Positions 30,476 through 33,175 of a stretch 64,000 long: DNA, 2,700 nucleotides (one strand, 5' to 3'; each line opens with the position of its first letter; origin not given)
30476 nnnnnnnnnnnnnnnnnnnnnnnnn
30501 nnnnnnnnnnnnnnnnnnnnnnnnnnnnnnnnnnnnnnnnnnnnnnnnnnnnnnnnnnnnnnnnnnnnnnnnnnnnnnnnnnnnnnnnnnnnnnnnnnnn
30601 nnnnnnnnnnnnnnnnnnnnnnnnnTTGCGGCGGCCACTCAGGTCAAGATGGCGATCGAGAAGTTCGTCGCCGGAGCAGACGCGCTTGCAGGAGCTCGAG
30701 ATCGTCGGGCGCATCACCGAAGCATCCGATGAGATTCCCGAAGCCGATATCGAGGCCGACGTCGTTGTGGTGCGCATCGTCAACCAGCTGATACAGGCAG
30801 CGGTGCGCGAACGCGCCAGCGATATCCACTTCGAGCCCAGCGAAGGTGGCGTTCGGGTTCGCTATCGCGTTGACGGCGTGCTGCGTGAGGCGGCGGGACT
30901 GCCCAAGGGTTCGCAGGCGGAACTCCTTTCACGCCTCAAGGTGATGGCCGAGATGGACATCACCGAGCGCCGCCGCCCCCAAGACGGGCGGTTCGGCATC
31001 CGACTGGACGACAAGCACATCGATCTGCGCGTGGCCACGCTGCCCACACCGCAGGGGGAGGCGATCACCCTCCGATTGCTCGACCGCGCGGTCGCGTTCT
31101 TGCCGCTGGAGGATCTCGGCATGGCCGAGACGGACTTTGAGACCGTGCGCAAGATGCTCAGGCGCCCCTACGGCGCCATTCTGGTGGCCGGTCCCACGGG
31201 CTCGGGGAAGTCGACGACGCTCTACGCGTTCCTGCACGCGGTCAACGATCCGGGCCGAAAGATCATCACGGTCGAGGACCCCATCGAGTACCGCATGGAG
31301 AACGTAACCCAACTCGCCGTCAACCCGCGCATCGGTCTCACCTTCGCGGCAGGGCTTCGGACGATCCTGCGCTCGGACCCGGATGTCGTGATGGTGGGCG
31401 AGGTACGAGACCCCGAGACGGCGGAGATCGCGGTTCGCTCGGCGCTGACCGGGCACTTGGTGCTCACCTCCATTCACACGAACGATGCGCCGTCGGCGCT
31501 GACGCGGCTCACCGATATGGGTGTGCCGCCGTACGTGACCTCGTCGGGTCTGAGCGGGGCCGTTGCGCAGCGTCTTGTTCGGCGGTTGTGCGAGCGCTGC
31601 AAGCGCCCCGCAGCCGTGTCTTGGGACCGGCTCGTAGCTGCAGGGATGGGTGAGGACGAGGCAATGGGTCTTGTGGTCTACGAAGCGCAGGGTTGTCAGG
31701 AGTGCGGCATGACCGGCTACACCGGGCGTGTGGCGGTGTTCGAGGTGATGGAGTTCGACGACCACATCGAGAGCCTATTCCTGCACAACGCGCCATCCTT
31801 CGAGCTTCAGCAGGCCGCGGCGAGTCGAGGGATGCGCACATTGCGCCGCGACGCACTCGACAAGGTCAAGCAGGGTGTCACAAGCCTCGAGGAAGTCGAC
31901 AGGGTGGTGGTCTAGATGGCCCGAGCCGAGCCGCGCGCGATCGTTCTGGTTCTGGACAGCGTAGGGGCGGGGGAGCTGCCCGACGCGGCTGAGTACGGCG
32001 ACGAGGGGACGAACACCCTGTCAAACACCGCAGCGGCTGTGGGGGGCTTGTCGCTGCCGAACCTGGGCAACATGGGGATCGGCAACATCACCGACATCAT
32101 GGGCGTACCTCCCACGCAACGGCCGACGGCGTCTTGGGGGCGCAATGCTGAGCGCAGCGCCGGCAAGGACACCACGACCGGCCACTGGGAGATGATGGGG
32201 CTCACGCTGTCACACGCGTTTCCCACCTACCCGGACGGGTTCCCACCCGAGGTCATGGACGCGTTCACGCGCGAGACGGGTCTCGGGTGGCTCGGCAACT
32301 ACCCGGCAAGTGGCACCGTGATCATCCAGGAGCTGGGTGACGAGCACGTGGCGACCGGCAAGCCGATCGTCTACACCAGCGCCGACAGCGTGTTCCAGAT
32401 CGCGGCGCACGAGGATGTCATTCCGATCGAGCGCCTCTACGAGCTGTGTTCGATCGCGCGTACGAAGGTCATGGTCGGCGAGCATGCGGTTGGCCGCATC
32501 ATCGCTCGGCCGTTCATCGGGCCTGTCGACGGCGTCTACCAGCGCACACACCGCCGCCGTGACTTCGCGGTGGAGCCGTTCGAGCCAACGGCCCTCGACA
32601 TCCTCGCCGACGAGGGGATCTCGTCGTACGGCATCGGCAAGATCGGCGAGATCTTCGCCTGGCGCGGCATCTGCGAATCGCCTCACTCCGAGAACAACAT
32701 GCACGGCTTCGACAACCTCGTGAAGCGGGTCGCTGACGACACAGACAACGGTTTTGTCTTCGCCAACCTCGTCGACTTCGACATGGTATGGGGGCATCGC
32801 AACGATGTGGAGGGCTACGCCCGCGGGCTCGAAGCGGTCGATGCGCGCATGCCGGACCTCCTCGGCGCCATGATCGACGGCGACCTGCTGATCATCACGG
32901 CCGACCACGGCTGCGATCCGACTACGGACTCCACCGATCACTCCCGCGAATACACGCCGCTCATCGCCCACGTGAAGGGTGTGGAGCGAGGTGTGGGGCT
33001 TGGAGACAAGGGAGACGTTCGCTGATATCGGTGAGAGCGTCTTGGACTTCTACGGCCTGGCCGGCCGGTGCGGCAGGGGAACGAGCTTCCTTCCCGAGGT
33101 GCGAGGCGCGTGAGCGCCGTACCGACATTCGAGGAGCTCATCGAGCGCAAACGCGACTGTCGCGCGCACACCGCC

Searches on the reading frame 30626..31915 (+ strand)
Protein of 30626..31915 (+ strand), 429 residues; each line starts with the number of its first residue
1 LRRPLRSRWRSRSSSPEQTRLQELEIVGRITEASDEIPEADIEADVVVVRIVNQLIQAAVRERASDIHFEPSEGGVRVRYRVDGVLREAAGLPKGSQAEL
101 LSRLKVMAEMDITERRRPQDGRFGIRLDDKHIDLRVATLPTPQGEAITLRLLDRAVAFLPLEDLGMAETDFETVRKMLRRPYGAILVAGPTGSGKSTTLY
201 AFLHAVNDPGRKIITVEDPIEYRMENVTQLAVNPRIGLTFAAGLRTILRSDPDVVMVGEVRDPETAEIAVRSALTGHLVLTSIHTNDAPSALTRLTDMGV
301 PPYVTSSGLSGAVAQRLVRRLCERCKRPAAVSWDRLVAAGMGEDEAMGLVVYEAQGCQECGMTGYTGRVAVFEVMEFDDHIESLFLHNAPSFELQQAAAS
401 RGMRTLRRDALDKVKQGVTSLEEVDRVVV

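Call 22: search_protein_families(library=pfam, max_evalue=0.001, proteins=[window:30626-31915:+])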
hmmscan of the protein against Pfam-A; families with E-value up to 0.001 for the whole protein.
window:30626-31915:+ (429 aa): 3 families
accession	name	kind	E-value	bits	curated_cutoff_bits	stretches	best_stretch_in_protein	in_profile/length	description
PF00437.27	T2SSE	-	5.2e-130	433.8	24.9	1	45-426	5-370/370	Type II/IV secretion system protein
PF25199.1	nSTAND_NTPase5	-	1.6e-05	25.2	34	1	179-231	38-91/145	Novel STAND NTPase 5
PF13191.12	AAA_16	-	6.6e-05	23.9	32.6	1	177-269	15-103/167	AAA ATPase domain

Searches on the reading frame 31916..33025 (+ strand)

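Call 22: search_protein_families(library=pfam, max_evalue=0.001, proteins=[window:31916-33025:+])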
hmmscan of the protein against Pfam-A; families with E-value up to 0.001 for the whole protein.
window:31916-33025:+ (369 aa): 1 family
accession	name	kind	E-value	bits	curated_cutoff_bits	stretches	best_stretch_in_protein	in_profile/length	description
PF01676.23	Metalloenzyme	-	5.6e-31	108.4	24.3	1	7-366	2-235/252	Metalloenzyme superfamily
